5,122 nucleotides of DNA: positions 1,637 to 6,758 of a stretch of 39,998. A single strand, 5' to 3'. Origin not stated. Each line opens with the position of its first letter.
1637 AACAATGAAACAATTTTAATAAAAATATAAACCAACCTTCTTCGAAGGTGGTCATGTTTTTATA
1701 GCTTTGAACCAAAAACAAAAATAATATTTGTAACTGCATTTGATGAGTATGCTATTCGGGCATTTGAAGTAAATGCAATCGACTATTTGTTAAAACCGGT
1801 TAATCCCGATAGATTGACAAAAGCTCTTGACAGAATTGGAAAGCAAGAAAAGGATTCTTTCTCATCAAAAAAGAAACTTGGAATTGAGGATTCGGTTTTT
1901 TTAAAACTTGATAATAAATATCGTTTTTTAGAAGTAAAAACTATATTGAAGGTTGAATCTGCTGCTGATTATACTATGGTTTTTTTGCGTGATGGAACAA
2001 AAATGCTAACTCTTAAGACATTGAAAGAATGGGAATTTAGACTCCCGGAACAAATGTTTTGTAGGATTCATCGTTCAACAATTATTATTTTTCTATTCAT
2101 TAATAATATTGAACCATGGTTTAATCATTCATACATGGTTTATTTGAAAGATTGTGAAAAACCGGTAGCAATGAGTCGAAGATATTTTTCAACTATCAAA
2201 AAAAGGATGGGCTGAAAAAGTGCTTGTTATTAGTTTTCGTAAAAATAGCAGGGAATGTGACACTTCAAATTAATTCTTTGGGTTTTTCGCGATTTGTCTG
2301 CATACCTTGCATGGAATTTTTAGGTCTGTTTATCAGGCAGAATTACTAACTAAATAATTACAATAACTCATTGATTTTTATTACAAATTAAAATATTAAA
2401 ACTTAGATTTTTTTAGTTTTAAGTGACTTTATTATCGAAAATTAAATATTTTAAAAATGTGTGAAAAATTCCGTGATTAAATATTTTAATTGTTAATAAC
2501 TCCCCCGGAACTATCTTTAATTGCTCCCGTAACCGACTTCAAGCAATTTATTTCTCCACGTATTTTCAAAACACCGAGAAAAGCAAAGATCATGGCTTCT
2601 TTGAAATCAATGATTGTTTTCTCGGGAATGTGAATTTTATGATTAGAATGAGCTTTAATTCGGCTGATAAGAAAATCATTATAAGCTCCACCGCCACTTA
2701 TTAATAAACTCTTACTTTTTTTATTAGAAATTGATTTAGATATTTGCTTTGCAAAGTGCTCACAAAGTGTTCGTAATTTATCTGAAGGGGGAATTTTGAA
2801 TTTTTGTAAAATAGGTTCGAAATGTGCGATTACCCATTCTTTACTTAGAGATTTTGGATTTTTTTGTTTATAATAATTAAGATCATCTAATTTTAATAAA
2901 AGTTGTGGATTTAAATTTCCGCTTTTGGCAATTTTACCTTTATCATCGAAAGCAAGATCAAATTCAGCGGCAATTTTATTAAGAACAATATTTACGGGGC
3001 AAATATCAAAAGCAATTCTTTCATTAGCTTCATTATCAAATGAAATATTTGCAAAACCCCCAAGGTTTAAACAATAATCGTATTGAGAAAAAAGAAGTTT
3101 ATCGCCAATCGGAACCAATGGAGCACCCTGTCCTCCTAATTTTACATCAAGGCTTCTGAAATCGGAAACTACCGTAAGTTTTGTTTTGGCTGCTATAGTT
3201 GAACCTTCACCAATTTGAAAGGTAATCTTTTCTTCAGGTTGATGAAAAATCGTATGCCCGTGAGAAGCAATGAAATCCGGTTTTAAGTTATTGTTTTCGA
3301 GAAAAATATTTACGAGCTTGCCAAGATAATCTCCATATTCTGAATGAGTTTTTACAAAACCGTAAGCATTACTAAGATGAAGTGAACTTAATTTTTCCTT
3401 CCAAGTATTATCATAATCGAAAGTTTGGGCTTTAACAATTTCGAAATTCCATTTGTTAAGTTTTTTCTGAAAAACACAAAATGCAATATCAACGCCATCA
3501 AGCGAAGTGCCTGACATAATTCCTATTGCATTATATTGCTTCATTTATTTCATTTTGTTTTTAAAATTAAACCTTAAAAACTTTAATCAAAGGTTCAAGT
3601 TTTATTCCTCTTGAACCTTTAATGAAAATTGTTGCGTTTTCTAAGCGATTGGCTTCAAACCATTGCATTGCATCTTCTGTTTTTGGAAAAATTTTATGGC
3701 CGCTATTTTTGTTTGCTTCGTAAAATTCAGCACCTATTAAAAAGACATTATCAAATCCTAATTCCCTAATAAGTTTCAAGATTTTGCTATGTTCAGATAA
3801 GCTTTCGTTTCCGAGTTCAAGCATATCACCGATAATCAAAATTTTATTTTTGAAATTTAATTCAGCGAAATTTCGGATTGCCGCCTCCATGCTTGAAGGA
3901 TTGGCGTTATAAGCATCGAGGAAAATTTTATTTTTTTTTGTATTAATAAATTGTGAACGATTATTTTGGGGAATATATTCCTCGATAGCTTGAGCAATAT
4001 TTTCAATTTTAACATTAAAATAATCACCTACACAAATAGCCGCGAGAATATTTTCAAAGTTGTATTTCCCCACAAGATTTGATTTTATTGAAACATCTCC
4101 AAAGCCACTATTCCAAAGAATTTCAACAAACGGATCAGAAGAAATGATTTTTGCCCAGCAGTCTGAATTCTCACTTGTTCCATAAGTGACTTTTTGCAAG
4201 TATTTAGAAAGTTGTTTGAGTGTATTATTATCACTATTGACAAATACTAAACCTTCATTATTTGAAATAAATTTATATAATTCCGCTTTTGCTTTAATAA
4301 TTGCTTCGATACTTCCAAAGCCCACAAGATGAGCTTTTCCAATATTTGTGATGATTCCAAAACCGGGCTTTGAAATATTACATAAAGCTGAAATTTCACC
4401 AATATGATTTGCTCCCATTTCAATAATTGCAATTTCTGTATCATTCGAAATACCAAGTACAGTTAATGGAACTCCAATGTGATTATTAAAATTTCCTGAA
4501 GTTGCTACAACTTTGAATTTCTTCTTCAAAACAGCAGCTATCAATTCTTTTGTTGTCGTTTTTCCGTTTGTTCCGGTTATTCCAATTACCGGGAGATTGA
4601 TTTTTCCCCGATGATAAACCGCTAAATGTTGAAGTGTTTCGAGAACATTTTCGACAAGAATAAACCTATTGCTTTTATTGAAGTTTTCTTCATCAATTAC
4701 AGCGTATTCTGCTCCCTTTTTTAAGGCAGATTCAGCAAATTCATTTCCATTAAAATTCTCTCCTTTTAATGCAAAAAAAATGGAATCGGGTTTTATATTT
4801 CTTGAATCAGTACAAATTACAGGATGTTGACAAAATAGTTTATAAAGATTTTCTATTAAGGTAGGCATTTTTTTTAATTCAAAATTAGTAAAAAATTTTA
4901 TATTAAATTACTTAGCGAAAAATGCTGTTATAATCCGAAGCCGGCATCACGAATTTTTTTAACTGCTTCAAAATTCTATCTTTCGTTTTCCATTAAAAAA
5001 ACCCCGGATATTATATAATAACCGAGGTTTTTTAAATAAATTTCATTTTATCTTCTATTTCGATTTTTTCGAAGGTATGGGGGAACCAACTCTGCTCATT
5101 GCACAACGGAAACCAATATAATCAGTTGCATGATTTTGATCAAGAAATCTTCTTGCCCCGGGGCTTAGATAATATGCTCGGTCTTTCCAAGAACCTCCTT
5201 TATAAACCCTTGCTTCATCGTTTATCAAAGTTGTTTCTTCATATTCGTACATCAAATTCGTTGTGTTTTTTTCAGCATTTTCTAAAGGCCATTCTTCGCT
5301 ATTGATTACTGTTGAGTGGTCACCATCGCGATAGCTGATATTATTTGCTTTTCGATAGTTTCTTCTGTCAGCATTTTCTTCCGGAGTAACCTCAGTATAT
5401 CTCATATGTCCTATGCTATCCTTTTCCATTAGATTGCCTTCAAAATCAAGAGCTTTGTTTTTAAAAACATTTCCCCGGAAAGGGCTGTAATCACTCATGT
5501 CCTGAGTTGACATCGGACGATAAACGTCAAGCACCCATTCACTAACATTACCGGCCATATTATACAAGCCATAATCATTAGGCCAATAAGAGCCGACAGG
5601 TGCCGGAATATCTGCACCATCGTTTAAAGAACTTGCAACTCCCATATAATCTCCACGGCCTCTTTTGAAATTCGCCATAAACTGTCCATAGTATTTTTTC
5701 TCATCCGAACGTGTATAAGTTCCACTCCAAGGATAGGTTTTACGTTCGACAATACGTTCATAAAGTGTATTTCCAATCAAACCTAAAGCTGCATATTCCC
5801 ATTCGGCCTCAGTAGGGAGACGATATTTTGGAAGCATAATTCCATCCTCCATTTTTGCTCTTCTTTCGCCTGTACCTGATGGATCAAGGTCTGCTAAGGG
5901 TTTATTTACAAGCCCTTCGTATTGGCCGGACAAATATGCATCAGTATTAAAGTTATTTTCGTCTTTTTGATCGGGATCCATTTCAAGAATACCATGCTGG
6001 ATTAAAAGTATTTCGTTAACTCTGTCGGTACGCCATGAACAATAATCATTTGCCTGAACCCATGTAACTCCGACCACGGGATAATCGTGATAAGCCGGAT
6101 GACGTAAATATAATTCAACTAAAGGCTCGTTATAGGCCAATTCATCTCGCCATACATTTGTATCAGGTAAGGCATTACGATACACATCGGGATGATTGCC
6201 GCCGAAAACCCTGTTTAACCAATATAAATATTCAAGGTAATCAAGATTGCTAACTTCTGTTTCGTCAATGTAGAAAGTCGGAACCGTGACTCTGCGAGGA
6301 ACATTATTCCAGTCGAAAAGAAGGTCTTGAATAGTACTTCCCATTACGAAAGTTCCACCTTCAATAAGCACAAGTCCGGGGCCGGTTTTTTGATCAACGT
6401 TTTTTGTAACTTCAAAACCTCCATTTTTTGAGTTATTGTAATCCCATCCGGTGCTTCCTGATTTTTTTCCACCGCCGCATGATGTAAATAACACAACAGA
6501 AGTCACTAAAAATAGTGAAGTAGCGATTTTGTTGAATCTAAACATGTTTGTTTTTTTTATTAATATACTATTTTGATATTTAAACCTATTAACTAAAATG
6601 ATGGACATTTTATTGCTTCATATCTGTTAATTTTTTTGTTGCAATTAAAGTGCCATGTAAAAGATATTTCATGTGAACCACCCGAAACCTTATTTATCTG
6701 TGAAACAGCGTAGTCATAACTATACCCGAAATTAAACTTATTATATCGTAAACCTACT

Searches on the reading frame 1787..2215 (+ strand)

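Call 35: search_protein_families(library=pfam, proteins=[window:1787-2215:+])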
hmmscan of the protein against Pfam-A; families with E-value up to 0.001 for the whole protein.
window:1787-2215:+ (142 aa): 1 family
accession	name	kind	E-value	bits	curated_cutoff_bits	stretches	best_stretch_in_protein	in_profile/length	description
PF04397.21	LytTR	-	2.9e-20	72.7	22.6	1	44-141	2-97/98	LytTr DNA-binding domain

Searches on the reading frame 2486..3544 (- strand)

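Call 34: search_protein_families(library=pfam, proteins=[window:2486-3544:-])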
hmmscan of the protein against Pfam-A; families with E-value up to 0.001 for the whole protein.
window:2486-3544:- (352 aa): 1 family
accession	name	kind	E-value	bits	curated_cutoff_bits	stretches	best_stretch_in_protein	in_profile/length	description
PF03702.20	AnmK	-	4e-68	230.6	24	1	6-350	3-364/367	Anhydro-N-acetylmuramic acid kinase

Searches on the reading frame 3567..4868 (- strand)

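Call 34: search_protein_families(library=pfam, proteins=[window:3567-4868:-])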
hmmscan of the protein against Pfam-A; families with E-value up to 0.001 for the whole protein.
window:3567-4868:- (433 aa): 3 families
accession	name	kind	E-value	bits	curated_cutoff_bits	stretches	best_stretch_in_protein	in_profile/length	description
PF08245.18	Mur_ligase_M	-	7.8e-47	160.2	24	1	97-280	1-199/200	Mur ligase middle domain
PF02875.26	Mur_ligase_C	-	1.7e-14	55.2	28.4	1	304-420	2-127/127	Mur ligase, glutamate ligase domain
PF01225.30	Mur_ligase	-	1.1e-07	32.5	21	1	18-70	5-78/95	Mur ligase family, catalytic domain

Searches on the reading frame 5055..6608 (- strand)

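Call 34: search_protein_families(library=pfam, proteins=[window:5055-6608:-])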
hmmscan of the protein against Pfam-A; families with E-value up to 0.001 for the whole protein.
window:5055-6608:- (517 aa): 1 family
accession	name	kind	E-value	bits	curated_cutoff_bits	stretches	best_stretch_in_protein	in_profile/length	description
PF03781.23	FGE-sulfatase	-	3.1e-42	145.5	23.3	1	76-375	2-206/255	Sulfatase-modifying factor enzyme 1-like domain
